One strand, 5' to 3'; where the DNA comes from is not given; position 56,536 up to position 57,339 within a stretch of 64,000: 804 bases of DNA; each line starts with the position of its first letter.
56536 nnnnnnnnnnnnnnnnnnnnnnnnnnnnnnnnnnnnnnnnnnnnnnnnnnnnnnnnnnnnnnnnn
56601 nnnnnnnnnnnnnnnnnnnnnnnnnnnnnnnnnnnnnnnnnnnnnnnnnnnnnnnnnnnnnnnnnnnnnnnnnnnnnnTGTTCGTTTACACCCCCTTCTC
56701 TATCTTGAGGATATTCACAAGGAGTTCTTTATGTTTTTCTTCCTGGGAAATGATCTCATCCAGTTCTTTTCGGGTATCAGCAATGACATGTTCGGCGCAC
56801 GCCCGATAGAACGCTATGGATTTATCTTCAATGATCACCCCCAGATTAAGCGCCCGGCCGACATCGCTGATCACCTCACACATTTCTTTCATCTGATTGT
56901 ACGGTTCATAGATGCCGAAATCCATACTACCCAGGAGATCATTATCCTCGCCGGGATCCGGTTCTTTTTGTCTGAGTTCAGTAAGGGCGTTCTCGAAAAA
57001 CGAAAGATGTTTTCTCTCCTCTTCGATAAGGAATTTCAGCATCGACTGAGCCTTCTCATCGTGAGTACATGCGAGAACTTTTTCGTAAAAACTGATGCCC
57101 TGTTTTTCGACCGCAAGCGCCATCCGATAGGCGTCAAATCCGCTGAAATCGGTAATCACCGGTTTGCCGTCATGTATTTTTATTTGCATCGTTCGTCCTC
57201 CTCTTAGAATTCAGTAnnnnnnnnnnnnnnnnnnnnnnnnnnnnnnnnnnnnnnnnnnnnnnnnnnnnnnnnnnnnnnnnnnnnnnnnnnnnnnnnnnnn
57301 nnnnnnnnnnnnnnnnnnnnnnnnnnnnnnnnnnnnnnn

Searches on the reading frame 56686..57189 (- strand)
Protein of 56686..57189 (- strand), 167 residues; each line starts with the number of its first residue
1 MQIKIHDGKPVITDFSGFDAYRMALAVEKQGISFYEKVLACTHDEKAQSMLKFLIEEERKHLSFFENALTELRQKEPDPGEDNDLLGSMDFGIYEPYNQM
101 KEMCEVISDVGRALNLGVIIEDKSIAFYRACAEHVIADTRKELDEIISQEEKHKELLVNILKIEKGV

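Call 3: search_protein_families(library=pfam, proteins=[window:56686-57189:-], max_evalue=0.01)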
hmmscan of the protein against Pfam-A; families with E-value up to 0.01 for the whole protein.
window:56686-57189:- (167 aa): 5 families
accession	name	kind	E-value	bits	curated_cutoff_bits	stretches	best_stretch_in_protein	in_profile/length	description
PF02915.23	Rubrerythrin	-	4.6e-09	37.2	22.8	1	19-68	87-136/137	Rubrerythrin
PF05067.18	Mn_catalase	-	7.2e-07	28.9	27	1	21-76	143-198/284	Manganese containing catalase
PF13668.12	Ferritin_2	-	3.8e-05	24.3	24.7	1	21-118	6-105/138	Ferritin-like domain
PF00210.30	Ferritin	-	0.0012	19.2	24.5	1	16-74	80-141/142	Ferritin-like domain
PF03232.19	COQ7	-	0.0077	16.3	23.5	0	34-75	20-62/169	Ubiquinone biosynthesis protein COQ7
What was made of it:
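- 56686..57189 (-): FerA, a 167-aa stand-alone ferritin-like di-iron protein with complete E / ExxH / E / ExxH, 27 nt downstream of the fusion gene. Pfam Rubrerythrin at 37.2 bits (call 3).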

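Call 4: search_protein_families(library=ncbifam, proteins=[window:56686-57189:-], max_evalue=0.01)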
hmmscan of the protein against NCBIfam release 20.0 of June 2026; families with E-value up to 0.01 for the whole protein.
window:56686-57189:- (167 aa): 3 families
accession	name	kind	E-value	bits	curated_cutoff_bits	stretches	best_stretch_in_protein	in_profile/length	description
NF058679.1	EncB_fam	subfamily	1.3e-05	25.2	90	1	19-76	23-80/117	encapsulin nanocompartment ferritin-likeEncB family encapsulin nanocompartment ferritin-like cargo protein cargo protein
NF045676.1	FeExpMbfA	equivalog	3.1e-05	23.5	450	0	22-71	101-150/318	iron exporter MbfA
NF052557.1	ManCatBAC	equivalog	0.0092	15.4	350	0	22-76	143-197/268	manganese catalase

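Call 68: list_cluster_members(proteins=[P0001, P0002, P0003, window:56686-57189:-, window:56172-56678:-])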
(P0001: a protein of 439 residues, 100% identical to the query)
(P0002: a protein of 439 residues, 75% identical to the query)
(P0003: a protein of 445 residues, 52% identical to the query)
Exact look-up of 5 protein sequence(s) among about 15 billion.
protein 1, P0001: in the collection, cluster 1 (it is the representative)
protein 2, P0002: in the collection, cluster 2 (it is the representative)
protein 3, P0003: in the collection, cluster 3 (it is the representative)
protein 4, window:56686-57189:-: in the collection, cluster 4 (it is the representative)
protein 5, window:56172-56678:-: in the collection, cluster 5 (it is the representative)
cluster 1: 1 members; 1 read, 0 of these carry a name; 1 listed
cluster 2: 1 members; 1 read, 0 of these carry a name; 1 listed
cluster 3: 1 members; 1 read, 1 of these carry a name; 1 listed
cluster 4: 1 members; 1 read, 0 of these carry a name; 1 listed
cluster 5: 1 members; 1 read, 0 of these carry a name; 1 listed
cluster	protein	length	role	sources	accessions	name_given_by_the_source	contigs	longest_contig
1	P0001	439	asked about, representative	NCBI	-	-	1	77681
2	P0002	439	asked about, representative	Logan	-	-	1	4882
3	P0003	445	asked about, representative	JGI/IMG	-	thiol peroxidase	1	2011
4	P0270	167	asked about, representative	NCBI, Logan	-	-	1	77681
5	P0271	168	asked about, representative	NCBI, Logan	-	-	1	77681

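Call 69: search_solved_structures(query=window:56686-57189:-, max_evalue=1)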
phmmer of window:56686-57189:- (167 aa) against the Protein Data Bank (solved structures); distinct sequences matched with E-value up to 1: 11.
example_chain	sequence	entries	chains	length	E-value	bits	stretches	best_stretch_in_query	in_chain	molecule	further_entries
1vjx_A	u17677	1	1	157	0.00024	24.4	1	112-157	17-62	putative ferritin-like diiron-carboxylate protein TM1526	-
2fzf_A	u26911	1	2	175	0.0058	19.9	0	6-67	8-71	hypothetical protein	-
7s8t_A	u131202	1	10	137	0.028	17.7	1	13-73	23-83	EncC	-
5n5e_e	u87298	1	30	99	0.046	17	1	17-72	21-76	PFC_05175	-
2e0z_A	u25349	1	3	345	0.061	16.6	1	18-72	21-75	Virus-like particle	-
2kik_A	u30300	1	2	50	0.15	15.3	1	20-69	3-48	Artificial diiron protein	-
2lfd_A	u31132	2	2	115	0.17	15.1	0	26-68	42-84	Diiron protein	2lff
1o9i_A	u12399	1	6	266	0.21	14.8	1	35-76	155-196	Manganese catalase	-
1jku_A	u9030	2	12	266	0.28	14.4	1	36-76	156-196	pseudocatalase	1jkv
1mft_A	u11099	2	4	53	0.32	14.2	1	21-67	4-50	Four-helix bundle model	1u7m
5c39_A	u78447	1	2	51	0.39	14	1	22-67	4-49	P0 Manganese cluster peptide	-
